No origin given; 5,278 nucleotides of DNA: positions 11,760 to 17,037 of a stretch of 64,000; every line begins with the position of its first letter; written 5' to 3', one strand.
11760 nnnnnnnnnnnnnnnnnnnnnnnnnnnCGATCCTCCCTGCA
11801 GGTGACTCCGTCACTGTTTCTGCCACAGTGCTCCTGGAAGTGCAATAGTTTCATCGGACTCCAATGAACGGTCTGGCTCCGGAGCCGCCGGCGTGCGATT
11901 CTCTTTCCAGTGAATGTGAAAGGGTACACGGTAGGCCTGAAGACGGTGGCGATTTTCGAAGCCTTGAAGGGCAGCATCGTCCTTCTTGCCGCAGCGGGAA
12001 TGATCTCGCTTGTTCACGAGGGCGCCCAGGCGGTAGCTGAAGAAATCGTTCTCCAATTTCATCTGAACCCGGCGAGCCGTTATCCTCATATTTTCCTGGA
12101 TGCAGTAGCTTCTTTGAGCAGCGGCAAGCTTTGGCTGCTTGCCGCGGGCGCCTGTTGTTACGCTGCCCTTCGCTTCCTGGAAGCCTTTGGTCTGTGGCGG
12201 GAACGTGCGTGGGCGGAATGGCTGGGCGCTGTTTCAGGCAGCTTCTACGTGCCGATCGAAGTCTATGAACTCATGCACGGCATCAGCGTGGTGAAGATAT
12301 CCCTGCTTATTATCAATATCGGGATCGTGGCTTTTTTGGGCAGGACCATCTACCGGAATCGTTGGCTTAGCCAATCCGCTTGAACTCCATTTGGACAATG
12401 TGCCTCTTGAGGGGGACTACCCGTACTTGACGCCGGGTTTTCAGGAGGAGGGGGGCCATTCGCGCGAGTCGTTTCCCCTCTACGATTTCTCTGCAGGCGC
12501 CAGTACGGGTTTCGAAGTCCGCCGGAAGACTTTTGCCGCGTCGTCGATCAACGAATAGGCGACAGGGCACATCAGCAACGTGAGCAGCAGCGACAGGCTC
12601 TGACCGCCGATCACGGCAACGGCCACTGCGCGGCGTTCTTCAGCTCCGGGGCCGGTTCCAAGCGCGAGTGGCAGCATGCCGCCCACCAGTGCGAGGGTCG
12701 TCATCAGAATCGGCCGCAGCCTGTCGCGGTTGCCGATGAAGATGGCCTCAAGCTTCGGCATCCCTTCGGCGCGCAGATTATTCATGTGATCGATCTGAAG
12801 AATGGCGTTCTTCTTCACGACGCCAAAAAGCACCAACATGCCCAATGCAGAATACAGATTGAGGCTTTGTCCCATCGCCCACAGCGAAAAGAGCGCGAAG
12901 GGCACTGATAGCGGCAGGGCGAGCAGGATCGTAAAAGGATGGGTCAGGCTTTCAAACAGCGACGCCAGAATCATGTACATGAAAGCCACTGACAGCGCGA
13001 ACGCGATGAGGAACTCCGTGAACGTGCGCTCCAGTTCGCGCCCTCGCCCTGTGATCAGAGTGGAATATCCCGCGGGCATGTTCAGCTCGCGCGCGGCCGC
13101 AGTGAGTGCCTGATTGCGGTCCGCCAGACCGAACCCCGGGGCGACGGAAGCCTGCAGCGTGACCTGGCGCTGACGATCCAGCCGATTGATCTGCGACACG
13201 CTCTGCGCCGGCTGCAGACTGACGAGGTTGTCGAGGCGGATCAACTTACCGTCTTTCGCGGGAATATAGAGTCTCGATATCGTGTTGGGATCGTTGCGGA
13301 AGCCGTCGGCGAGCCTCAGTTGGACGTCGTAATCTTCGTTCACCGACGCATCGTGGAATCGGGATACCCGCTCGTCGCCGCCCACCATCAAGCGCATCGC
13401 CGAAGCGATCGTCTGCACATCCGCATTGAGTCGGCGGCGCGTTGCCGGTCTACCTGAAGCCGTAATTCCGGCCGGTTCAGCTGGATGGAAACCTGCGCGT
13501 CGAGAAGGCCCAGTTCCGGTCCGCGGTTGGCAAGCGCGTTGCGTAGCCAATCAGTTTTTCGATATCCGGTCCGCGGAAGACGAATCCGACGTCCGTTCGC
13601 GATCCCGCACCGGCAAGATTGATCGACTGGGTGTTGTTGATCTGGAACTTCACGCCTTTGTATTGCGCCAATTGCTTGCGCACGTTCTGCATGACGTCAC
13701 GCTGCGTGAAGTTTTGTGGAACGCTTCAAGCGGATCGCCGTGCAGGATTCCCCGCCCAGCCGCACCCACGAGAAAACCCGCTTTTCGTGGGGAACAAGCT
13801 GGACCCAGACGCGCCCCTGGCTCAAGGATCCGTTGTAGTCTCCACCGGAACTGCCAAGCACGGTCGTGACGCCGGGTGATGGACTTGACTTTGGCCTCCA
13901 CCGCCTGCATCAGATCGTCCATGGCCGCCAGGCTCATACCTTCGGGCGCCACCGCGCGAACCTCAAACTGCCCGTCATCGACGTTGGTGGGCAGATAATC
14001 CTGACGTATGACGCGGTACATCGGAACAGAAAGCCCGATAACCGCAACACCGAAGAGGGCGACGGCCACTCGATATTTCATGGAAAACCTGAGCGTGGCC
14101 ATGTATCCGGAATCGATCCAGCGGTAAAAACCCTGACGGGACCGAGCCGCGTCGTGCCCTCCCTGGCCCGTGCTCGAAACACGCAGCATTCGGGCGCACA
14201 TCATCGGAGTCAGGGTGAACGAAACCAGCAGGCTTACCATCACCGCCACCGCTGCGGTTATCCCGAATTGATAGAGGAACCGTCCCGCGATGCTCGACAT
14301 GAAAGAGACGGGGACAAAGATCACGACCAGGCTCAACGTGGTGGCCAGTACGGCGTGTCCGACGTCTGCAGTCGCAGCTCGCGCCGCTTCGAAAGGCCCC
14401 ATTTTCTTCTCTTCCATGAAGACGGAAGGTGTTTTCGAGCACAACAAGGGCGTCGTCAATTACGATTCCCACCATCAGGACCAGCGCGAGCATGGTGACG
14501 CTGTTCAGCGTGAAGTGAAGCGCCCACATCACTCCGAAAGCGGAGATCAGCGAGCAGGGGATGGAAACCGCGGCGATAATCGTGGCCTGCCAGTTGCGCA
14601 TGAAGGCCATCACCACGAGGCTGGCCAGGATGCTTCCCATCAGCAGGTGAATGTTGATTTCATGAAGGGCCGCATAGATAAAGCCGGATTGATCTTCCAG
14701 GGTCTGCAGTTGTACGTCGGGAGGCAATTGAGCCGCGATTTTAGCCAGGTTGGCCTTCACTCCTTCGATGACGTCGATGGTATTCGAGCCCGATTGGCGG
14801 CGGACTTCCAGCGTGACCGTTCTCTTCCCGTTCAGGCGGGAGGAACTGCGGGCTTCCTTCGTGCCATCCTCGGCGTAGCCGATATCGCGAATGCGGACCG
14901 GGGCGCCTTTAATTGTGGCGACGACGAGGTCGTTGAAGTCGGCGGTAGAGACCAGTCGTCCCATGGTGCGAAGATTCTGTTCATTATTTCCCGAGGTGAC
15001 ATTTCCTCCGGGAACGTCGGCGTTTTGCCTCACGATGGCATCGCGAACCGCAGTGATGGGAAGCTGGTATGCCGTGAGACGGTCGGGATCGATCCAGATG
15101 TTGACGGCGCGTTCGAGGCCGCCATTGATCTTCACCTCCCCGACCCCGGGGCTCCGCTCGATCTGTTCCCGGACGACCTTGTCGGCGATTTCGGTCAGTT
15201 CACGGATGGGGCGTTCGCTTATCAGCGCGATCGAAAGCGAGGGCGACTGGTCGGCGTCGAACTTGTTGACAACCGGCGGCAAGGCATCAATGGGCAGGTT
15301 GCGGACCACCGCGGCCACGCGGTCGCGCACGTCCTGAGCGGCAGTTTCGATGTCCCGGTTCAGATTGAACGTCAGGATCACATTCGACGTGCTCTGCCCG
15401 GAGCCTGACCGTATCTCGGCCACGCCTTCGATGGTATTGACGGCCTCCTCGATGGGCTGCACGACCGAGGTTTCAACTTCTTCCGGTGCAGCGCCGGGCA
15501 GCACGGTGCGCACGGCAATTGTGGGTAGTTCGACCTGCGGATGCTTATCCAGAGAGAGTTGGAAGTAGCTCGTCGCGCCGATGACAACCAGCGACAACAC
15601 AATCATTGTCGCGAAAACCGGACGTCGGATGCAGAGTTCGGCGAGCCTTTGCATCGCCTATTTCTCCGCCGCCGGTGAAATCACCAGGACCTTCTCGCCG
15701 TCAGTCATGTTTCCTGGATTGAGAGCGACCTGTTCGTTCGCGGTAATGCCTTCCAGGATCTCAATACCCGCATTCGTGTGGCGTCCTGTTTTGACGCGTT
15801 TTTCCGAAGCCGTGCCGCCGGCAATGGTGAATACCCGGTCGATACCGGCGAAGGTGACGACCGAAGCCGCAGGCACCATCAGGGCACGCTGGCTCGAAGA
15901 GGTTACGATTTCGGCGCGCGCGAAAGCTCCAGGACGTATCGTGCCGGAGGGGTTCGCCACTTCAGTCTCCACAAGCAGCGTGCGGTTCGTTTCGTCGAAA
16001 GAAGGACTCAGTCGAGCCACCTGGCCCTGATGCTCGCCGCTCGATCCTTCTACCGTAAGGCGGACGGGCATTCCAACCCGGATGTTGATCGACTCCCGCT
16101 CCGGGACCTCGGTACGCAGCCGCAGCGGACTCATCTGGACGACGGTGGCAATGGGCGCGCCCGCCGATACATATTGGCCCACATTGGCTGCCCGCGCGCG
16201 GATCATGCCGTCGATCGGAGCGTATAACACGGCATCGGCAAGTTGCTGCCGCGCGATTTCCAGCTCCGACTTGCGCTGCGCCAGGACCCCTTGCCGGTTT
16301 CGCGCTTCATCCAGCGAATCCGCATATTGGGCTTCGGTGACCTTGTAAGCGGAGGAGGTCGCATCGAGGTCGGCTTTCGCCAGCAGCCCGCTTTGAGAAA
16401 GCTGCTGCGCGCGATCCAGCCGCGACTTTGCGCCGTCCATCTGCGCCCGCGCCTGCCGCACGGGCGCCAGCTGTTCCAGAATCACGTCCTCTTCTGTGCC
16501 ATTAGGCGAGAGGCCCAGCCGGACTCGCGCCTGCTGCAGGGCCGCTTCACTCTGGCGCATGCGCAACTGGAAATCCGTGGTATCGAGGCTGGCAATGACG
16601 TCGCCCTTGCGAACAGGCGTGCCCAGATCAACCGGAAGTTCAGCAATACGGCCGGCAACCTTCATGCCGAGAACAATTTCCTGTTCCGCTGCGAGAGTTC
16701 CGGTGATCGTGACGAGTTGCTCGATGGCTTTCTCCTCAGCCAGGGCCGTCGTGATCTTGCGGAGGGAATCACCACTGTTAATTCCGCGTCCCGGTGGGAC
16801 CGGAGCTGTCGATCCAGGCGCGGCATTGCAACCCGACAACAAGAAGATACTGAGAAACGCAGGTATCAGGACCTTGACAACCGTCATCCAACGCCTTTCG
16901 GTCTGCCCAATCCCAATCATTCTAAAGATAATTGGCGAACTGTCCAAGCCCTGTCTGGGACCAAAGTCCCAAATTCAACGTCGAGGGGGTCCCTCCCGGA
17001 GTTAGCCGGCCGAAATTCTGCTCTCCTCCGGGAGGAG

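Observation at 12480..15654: RND permease gene broken by at least five frameshifts clustered in about 1 kb, while the adaptor gene is intact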

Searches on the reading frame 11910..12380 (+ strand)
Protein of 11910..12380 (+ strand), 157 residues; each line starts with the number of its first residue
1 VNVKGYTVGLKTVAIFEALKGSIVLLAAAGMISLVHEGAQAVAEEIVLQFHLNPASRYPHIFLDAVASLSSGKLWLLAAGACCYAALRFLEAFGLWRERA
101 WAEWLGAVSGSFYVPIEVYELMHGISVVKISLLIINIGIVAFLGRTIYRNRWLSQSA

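Call 66: search_protein_families(library=pfam, proteins=[window:11910-12380:+], max_evalue=0.01)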
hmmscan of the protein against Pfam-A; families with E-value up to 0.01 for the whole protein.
window:11910-12380:+ (157 aa): 1 family
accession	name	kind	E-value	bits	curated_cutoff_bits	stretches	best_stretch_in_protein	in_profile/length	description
PF09900.14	DUF2127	-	4.8e-43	147.2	24.3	1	9-145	1-138/140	Predicted membrane protein (DUF2127)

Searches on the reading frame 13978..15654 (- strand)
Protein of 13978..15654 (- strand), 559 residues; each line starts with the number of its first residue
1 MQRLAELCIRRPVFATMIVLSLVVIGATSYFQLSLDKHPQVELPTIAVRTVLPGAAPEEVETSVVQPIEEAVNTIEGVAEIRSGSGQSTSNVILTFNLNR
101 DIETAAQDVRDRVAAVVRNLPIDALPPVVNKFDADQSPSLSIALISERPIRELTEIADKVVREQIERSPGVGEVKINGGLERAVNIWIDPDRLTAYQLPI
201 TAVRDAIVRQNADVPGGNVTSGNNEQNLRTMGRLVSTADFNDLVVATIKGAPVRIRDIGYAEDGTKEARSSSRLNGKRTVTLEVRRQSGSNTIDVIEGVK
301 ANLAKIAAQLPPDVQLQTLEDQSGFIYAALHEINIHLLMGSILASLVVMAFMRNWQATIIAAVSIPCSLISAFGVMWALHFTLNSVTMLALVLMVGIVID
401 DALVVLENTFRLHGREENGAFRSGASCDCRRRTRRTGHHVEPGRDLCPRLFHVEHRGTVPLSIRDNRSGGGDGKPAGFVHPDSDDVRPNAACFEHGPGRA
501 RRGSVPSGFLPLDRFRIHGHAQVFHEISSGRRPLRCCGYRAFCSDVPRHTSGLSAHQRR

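Call 32: find_encoding_contigs(protein=window:13978-15654:-, flank=3000, max_places=5)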
Protein window:13978-15654:- (559 aa): no gene with exactly this product is on record in the collection.

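Call 59: search_protein_families(library=ncbifam, proteins=[window:13978-15654:-], max_evalue=0.00001)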
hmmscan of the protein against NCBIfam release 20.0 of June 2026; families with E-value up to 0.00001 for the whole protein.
window:13978-15654:- (559 aa): 12 families
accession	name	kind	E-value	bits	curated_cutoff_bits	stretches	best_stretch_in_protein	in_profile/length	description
NF033617.1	RND_permease_2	subfamily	9.7e-108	361.5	1250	1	6-411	2-410/1009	multidrug efflux RND transporter permease subunit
NF000282.2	RND_permease_1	subfamily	5.7e-87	292.7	1250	1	7-416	3-422/1029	multidrug efflux RND transporter permease subunit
TIGR00915.1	2A0602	subfamily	1.4e-81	274.8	940.35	1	5-414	2-421/1050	efflux RND transporter permease subunit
NF007905.0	PRK10614.1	equivalog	4.6e-76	256.3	1774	1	6-411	5-412/1025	multidrug efflux RND transporter permease subunit MdtC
NF007798.0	PRK10503.1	equivalog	3.2e-70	236.9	1584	1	7-414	15-424/1040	MdtB/MuxB family multidrug efflux RND transporter permease subunit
NF007133.0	PRK09579.1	equivalog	9.4e-62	208.8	1763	1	5-412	4-412/1017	multidrug efflux RND transporter permease subunit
TIGR00914.1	2A0601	subfamily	1.1e-61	208.9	701.45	1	7-411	8-419/1051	CusA/CzcA family heavy metal efflux RND transporter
NF007842.1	PRK10555.1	equivalog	1.7e-58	198.4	1854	1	5-416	2-423/1036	multidrug efflux RND transporter permease AcrD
NF000037.1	RND_perm_OqxB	exception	2.1e-57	194.7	2200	1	6-411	5-421/1050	multidrug efflux RND transporter permease subunit OqxB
NF007131.0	PRK09577.1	equivalog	7.1e-57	192.8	1768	1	5-417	2-423/1045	multidrug efflux RND transporter permease subunit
NF011706.2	PRK15127.1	equivalog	9e-55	186.1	2150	1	7-415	4-422/1049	multidrug efflux RND transporter permease subunit AcrB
TIGR00916.1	2A0604s01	subfamily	4.4e-06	26.5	148.6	1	336-407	92-163/231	SecD/SecF family protein translocase subunit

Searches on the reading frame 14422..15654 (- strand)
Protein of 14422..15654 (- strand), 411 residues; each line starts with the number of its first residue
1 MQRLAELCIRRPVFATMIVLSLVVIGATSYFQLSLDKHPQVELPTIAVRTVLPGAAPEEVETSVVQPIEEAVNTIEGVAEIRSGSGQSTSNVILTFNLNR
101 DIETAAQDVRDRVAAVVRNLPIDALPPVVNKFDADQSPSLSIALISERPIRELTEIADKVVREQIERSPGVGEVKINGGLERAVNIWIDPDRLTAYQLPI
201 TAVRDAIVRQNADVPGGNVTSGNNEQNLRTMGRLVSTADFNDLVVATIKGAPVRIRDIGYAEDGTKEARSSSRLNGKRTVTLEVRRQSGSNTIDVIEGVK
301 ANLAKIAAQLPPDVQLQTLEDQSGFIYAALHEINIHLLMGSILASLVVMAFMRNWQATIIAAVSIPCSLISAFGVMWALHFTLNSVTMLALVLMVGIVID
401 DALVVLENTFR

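Call 13: find_related_loci(query=window:14422-15654:-, collection=genome_contigs, flank=10000)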
Query seq(411 aa) (411 aa) in genome_contigs; peptide patterns used: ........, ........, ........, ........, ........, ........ (x = any residue, [..] = any of these).
242 stretches matched a pattern; 132 encode a relative of the query (tblastn E <= 1e-3); the best 80 are kept; 80 distinct loci.
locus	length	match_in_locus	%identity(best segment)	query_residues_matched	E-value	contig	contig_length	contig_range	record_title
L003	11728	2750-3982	82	1-411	0e+0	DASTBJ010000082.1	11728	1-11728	MAG TPA_asm: Terriglobia bacterium isolate SMAG_U761 k141_1636730, whole genome shotgun sequence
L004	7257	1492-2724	77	1-411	0e+0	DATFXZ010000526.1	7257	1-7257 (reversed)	MAG TPA_asm: Terriglobia bacterium isolate SMAG_U9530 k141_1833717, whole genome shotgun sequence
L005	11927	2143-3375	76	1-411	0e+0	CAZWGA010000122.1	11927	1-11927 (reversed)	MAG TPA_asm: uncultured Solibacteraceae bacterium isolate SRP273308_co1_25 genome assembly, contig: NODE_6970_length_119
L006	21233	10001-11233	75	1-411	0e+0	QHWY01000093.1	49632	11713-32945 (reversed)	MAG: Acidobacteria bacterium isolate gp5 AA68 14_1009_16_30cm_scaffold_521_curated, whole genome shotgun sequence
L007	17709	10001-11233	75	1-411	0e+0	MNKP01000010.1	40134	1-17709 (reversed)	MAG: Acidobacteria bacterium 13_1_20CM_2_55_15 13_1_20cm_2_scaffold_414, whole genome shotgun sequence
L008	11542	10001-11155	74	1-411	0e+0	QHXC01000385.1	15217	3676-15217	MAG: Acidobacteria bacterium isolate gp5 AA64 14_0929_02_30cm_scaffold_4437_curated, whole genome shotgun sequence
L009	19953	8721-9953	68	1-411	0e+0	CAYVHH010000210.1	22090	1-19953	MAG TPA_asm: uncultured bacterium isolate binchicken_co279_234 genome assembly, contig: k141_1200819, whole genome shotg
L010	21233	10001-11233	69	1-411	0e+0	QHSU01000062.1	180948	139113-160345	MAG: Candidatus Rokuibacteriota bacterium isolate AR23 14_1009_16_40cm_scaffold_15_curated, whole genome shotgun sequenc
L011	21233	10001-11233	68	1-411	0e+0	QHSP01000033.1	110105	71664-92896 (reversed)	MAG: Candidatus Rokuibacteriota bacterium isolate AR28 14_1009_16_30cm_scaffold_211_curated, whole genome shotgun sequen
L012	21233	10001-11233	69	1-411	0e+0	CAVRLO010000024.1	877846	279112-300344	MAG: uncultured Candidatus Rokubacteria bacterium isolate MFD04850.bin.2.308 genome assembly, contig: contig_609, whole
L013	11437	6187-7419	68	1-411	0e+0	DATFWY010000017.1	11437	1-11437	MAG TPA_asm: Blastocatellia bacterium isolate SMAG_U9503 k141_10774470, whole genome shotgun sequence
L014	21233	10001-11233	68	1-411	0e+0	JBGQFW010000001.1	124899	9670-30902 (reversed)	MAG: Candidatus Methylomirabilia bacterium isolate OBJ2_061818_090_42 k141_425044_length_124899_cov_18.3737, whole genom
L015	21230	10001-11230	68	2-411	0e+0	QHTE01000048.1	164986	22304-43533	MAG: Candidatus Rokuibacteriota bacterium isolate AR14 14_1009_16_40cm_scaffold_91_curated, whole genome shotgun sequenc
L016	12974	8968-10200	68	1-411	0e+0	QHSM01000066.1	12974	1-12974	MAG: Candidatus Rokuibacteriota bacterium isolate AR30 14_0927_05_40cm_scaffold_5833_curated, whole genome shotgun seque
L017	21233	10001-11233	67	1-411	0e+0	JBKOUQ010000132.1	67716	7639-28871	MAG: Candidatus Methylomirabilota bacterium isolate GM_HAYS_MAG_00022 GM_HAYS_000001672660, whole genome shotgun sequenc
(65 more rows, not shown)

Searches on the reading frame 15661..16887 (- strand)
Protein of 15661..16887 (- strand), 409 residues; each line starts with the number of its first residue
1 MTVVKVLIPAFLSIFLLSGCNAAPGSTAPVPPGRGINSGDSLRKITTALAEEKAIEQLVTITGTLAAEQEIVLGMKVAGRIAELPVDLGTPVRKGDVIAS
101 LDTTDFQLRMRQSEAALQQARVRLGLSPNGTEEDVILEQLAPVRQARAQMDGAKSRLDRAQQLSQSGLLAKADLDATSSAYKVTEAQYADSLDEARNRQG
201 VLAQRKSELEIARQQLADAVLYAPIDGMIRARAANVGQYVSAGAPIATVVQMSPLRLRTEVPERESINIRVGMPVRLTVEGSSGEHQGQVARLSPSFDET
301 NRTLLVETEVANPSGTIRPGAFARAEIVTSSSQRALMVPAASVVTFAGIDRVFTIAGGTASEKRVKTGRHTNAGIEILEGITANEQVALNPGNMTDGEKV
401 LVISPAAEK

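Call 33: find_encoding_contigs(protein=window:15661-16887:-, flank=5000, max_places=5)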
Protein window:15661-16887:- (409 aa): no gene with exactly this product is on record in the collection.

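Call 59: search_protein_families(library=ncbifam, proteins=[window:15661-16887:-], max_evalue=0.00001)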
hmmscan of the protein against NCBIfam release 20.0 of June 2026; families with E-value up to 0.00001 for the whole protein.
window:15661-16887:- (409 aa): 21 families
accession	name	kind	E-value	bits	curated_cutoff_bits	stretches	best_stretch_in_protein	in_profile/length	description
TIGR01730.1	RND_mfp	subfamily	2.4e-59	200.9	94.9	2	138-402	68-321/322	efflux RND transporter periplasmic adaptor subunit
TIGR00999.1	8a0102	subfamily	8e-33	113.7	319.3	1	139-389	25-264/271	CzcB/NccB family metal efflux transporter periplasmic adaptor subunit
NF002939.0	PRK03598.1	equivalog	8.2e-30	104.1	393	1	69-308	43-293/332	secretion protein HlyD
TIGR00998.1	8a0101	subfamily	5.3e-27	94.6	390.8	1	67-295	40-283/334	EmrA/EmrK family multidrug efflux transporter periplasmic adaptor subunit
NF008606.0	PRK11578.1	equivalog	2.8e-26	92.5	342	2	135-391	107-364/371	macrolide transporter subunit MacA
NF008589.1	PRK11556.1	equivalog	1.9e-20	73.1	391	1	145-406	133-391/392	MdtA/MuxA family multidrug efflux RND transporter periplasmic adaptor subunit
NF007785.0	PRK10476.1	equivalog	6e-19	68.1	376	1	71-281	49-271/347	multidrug transporter subunit MdtN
NF045680.1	DiMtlExpIhpB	equivalog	3.8e-17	62.3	450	1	213-388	132-307/326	divalent metal ion exporter adaptor subunit IhpB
NF045904.1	RND-peri-MexE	equivalog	1.6e-14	53.6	714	1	12-124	15-117/390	multidrug efflux RND transporter periplasmic adaptor subunit MexE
NF011715.0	PRK15136.1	equivalog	3.2e-12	45.8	563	1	70-291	61-290/390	multidrug efflux MFS transporter periplasmic adaptor subunit EmrA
NF007303.0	PRK09783.1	subfamily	3.3e-12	45.5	390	1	213-394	209-391/414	copper/silver efflux system membrane fusion protein CusB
TIGR01843.1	type_I_hlyD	subfamily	2.3e-11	43.4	208.65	1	170-302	221-360/422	HlyD family type I secretion periplasmic adaptor subunit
NF038010.1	ABC_adapt_DarC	equivalog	3.2e-10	39.3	450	1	67-396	69-409/417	darobactin export ABC transporter periplasmic adaptor subunit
TIGR02971.1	heterocyst_DevB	subfamily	9.3e-10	38.4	129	1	59-294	1-279/327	ABC exporter membrane fusion protein, DevB family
NF007132.1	PRK09578.1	equivalog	1e-08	34.4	512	0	144-399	102-372/396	MexX/AxyX family multidrug efflux RND transporter periplasmic adaptor subunit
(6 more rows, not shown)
